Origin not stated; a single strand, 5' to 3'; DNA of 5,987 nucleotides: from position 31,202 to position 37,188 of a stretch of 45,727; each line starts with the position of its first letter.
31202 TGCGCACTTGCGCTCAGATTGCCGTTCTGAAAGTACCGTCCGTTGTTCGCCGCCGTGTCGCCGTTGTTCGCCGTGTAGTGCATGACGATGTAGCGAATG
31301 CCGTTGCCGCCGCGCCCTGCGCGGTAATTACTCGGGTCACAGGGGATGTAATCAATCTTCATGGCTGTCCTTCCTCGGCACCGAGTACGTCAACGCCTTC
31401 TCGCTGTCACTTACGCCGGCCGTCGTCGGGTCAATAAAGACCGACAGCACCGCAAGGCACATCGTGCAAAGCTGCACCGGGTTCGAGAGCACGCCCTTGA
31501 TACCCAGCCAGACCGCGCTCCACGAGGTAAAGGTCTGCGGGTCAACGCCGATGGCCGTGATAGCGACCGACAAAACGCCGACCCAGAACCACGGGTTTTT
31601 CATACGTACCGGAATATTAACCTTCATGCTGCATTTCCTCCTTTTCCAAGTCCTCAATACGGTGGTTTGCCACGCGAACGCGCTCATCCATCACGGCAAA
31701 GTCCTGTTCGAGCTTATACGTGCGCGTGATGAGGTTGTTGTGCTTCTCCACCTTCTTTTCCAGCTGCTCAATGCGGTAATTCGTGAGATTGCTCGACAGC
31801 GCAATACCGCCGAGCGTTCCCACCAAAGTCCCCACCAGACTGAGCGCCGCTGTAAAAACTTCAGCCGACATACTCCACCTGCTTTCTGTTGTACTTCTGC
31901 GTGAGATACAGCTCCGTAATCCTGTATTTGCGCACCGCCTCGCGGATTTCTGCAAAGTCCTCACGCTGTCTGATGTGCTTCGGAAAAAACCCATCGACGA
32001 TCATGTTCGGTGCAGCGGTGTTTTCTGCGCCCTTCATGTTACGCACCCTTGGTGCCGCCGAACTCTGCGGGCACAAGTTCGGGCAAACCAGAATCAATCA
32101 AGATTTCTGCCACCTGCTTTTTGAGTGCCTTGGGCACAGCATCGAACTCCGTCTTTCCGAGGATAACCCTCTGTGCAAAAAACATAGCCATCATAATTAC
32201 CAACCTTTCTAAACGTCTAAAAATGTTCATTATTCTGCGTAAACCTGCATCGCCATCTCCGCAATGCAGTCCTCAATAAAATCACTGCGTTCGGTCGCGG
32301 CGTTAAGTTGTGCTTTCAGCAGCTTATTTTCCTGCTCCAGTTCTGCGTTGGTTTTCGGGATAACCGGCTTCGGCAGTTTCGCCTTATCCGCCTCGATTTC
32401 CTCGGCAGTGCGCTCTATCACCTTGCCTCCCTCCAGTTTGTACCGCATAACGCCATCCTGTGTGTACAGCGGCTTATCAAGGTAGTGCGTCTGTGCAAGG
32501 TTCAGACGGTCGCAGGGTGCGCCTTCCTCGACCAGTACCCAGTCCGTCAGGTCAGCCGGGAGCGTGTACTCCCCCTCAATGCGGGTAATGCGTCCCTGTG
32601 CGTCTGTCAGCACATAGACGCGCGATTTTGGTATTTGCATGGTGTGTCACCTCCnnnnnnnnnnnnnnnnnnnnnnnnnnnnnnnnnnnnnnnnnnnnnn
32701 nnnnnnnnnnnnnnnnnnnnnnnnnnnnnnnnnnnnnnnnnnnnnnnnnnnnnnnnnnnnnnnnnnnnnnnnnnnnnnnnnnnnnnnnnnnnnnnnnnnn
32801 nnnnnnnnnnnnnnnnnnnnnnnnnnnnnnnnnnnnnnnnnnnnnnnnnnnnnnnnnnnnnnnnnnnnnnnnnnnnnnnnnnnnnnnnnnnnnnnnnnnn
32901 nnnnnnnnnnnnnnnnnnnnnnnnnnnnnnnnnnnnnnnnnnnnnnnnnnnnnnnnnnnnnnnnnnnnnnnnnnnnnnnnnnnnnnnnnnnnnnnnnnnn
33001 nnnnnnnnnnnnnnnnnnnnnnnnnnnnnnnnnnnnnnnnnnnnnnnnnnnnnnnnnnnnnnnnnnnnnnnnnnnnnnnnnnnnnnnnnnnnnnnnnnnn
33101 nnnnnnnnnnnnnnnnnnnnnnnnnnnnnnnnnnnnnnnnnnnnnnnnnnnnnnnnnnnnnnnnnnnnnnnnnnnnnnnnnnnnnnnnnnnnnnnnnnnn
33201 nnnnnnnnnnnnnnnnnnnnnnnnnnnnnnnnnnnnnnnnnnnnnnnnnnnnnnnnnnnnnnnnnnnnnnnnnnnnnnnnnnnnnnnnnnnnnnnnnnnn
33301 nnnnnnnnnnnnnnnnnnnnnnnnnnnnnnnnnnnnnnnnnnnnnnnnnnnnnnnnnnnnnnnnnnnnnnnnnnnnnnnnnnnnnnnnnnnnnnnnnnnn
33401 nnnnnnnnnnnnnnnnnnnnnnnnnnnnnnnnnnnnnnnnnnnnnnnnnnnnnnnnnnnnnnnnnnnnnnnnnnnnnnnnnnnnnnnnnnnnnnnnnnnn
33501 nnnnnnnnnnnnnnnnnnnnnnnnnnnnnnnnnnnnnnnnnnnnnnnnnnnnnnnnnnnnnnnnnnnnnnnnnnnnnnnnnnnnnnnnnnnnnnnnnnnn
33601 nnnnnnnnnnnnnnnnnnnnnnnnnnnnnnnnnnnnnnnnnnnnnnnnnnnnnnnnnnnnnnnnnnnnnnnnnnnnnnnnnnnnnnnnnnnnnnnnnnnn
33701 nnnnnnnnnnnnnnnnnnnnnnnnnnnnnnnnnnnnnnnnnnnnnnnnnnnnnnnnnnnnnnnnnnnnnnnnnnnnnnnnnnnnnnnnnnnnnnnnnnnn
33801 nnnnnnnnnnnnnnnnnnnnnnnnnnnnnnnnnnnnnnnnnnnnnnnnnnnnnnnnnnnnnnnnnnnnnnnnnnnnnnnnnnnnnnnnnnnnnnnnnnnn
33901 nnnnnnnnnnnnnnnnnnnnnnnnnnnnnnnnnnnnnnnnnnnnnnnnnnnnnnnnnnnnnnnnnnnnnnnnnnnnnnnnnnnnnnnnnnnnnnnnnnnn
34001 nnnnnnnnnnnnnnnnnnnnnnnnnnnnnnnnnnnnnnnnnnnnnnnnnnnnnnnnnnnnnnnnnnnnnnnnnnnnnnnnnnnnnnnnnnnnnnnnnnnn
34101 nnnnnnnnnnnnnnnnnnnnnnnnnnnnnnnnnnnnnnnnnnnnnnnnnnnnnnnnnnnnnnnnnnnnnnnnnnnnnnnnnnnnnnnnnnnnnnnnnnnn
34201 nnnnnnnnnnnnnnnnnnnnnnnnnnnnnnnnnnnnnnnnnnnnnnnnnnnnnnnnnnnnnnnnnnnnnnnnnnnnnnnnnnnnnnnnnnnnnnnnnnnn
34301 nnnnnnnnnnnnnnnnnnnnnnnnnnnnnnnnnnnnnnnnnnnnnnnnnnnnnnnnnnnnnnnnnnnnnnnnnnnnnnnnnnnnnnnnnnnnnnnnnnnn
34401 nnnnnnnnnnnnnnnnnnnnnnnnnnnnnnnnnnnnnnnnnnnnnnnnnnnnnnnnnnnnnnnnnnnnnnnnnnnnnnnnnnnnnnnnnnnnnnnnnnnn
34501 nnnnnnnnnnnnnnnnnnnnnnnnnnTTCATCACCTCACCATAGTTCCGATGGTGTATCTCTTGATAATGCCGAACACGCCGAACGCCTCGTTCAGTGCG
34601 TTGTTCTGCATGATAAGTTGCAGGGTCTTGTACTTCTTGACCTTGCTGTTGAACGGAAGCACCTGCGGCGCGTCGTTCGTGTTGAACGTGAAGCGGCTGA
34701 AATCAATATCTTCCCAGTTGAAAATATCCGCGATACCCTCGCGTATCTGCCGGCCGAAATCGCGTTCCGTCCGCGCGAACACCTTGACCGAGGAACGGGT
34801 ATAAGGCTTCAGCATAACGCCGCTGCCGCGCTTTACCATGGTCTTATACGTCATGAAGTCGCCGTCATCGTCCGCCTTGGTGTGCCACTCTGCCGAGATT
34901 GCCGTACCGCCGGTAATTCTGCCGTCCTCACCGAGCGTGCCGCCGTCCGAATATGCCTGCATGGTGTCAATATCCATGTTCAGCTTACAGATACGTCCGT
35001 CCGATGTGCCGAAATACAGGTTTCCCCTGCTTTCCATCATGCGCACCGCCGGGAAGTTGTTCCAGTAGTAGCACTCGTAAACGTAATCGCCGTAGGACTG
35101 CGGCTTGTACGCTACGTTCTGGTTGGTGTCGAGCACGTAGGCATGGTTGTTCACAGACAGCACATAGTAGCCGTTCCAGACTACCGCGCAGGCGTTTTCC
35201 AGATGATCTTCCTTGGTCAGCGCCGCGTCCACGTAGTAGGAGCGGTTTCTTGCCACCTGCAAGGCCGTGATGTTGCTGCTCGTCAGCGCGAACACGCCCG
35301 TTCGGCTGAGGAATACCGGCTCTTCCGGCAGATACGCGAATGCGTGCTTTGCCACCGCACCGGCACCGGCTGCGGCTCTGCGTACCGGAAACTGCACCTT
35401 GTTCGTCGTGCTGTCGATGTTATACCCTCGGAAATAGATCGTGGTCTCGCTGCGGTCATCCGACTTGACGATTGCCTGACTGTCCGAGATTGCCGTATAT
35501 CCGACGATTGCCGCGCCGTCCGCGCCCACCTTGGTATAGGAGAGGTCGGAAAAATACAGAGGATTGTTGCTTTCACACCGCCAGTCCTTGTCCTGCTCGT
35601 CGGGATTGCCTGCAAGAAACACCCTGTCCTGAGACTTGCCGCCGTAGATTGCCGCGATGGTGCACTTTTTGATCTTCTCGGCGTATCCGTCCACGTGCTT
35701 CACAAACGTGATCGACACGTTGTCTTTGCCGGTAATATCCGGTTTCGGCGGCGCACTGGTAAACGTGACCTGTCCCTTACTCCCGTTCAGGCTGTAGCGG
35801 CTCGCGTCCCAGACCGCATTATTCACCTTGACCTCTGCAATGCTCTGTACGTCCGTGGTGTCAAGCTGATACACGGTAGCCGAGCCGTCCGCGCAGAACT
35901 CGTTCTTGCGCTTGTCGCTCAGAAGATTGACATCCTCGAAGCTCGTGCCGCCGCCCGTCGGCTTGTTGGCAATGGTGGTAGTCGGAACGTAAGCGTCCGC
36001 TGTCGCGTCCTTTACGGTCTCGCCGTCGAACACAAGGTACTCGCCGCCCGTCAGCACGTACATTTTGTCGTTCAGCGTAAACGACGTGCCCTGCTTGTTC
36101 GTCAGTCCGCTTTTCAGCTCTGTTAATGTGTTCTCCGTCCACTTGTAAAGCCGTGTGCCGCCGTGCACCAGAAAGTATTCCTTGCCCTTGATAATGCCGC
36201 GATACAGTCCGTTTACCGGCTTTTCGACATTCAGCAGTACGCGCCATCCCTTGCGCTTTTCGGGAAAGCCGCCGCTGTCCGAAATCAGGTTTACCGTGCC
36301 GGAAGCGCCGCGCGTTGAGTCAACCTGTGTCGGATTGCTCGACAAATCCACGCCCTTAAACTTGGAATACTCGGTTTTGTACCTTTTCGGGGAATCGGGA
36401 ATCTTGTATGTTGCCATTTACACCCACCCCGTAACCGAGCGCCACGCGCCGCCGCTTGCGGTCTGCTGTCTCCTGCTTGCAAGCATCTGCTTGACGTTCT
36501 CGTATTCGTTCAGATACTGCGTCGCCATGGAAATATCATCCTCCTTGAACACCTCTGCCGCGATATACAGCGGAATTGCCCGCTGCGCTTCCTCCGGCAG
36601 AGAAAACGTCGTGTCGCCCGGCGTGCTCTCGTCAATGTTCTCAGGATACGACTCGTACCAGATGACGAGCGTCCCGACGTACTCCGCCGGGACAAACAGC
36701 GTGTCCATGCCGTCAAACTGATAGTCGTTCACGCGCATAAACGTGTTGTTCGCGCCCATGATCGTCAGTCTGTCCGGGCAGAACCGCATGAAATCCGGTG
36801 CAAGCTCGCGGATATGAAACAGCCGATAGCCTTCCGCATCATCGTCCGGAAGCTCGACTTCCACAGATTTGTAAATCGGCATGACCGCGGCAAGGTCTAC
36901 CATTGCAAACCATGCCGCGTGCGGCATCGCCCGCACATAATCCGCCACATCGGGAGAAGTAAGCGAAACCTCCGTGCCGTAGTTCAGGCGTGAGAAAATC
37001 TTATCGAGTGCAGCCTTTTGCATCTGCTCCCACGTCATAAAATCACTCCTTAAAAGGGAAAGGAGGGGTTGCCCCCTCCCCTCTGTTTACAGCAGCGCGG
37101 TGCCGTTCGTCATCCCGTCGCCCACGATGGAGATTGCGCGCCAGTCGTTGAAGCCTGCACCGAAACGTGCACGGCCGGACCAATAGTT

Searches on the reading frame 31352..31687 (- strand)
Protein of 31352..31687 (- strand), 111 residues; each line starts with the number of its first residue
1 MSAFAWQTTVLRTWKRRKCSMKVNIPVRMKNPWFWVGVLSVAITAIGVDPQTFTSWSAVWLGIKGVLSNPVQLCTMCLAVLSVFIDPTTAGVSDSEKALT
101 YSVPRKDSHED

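Call 7: search_protein_families(library=phrogs, proteins=[window:31352-31687:-], max_evalue=0.001)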
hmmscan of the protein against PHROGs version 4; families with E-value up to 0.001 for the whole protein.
window:31352-31687:- (111 aa): 3 families
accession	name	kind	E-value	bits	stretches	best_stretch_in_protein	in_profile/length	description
phrog_297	-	lysis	4.7e-15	56.9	1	18-109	4-92/176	holin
phrog_962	-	lysis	1.5e-09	39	1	21-110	2-88/152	holin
phrog_10091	-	lysis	3.4e-07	31.3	1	21-102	1-81/143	holin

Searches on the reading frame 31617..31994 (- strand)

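Call 10: search_protein_families(library=pfam, proteins=[window:31617-31994:-], max_evalue=0.01)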
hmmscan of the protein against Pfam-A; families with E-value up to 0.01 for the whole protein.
window:31617-31994:- (125 aa): 1 family
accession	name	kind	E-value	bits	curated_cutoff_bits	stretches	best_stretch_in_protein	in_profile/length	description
PF10779.14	XhlA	-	0.0027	18.3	34.7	1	74-118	5-46/67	Haemolysin XhlA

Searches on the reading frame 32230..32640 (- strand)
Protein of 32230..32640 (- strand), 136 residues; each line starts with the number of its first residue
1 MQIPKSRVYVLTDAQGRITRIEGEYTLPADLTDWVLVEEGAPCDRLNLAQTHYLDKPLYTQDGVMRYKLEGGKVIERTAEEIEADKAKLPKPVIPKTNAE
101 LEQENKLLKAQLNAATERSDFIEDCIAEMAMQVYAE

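Call 7: search_protein_families(library=phrogs, proteins=[window:32230-32640:-], max_evalue=0.001)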
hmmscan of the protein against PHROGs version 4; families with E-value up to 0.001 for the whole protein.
window:32230-32640:- (136 aa): 1 family
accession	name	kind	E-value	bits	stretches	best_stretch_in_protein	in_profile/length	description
phrog_24451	-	unknown function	1.5e-12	48.8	1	7-106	6-98/111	-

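Call 10: search_protein_families(library=pfam, proteins=[window:32230-32640:-], max_evalue=0.01)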
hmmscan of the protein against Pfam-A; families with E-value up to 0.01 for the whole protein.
window:32230-32640:- (136 aa): 1 family
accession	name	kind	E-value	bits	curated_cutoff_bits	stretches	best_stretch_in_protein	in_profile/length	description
PF20882.2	Sos7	-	0.009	16.6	27.3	0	90-135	28-73/75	Kinetochore protein Sos7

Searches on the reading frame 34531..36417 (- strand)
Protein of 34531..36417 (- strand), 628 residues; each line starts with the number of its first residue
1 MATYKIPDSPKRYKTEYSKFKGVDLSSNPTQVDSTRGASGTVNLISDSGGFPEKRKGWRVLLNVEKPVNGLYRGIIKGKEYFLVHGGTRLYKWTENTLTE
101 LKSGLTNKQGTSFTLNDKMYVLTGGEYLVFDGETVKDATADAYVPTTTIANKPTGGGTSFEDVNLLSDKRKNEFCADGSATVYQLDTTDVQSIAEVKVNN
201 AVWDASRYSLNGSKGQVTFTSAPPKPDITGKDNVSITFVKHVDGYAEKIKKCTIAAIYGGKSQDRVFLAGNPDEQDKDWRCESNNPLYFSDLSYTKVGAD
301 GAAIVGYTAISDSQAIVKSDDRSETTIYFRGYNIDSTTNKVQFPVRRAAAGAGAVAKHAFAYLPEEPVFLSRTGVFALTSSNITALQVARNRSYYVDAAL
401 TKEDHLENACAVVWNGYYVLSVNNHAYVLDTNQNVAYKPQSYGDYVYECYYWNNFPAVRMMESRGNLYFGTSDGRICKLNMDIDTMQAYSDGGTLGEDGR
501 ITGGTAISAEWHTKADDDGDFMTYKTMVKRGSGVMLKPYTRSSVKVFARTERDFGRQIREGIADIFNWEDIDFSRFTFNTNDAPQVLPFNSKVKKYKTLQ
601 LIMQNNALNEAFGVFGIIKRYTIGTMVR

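Call 7: search_protein_families(library=phrogs, proteins=[window:34531-36417:-], max_evalue=0.001)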
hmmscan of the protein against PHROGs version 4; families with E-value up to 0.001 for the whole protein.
window:34531-36417:- (628 aa): 1 family
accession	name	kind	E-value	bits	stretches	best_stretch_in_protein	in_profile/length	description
phrog_3287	-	head and packaging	4.7e-32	112.5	1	15-559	6-473/524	virion structural protein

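Call 10: search_protein_families(library=pfam, proteins=[window:34531-36417:-], max_evalue=0.01)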
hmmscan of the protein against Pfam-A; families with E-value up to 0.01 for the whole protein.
window:34531-36417:- (628 aa): 0 families

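Call 15: search_protein_families(library=ncbifam, proteins=[window:34531-36417:-], max_evalue=0.1)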
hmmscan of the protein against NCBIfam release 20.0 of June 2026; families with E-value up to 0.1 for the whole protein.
window:34531-36417:- (628 aa): 0 families

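Call 117: search_solved_structures(query=window:34531-36417:-, max_evalue=1)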
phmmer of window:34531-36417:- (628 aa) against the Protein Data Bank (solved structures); distinct sequences matched with E-value up to 1: 7.
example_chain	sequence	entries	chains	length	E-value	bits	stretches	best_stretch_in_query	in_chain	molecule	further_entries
9fve_A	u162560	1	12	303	0.48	12.1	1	527-608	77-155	Sialic acid-binding periplasmic protein SiaP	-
7a5q_A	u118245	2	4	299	0.48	12.1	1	527-608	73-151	DctP family TRAP transporter solute-binding subunit | Sialic acid-binding periplasmic protein SiaP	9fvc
9fvb_A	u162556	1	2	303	0.49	12.1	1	527-608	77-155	Sialic acid-binding periplasmic protein SiaP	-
4mag_A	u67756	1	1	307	0.51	12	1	527-608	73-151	Sialic Acid Binding Protein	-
2fe1_A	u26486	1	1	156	0.74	11.5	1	332-448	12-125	conserved hypothetical protein PAE0151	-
7a5c_A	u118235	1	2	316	0.84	11.3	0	527-607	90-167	Sialic acid-binding periplasmic protein SiaP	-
5ltc_B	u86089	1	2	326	0.88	11.3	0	527-607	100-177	C4-dicarboxylate-binding periplasmic protein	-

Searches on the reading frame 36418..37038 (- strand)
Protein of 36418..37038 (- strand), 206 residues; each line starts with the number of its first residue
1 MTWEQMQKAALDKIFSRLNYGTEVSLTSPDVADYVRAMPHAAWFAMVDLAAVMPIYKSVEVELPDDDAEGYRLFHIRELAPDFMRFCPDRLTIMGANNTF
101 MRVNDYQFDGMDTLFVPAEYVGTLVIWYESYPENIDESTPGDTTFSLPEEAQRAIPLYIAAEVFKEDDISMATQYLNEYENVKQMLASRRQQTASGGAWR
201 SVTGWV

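Call 7: search_protein_families(library=phrogs, proteins=[window:36418-37038:-], max_evalue=0.001)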
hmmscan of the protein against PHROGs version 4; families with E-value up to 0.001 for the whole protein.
window:36418-37038:- (206 aa): 2 families
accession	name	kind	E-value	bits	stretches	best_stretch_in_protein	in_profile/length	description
phrog_13046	-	unknown function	1.6e-14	55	1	28-190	25-179/193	-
phrog_2125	-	head and packaging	7.9e-05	23.4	1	108-186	128-211/234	virion structural protein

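Call 10: search_protein_families(library=pfam, proteins=[window:36418-37038:-], max_evalue=0.01)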
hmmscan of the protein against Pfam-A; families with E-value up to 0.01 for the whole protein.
window:36418-37038:- (206 aa): 1 family
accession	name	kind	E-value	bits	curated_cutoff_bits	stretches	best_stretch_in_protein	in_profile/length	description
PF24175.2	SU10_adaptor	-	0.0006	20.8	27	1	99-192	94-186/194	SU10 adaptor protein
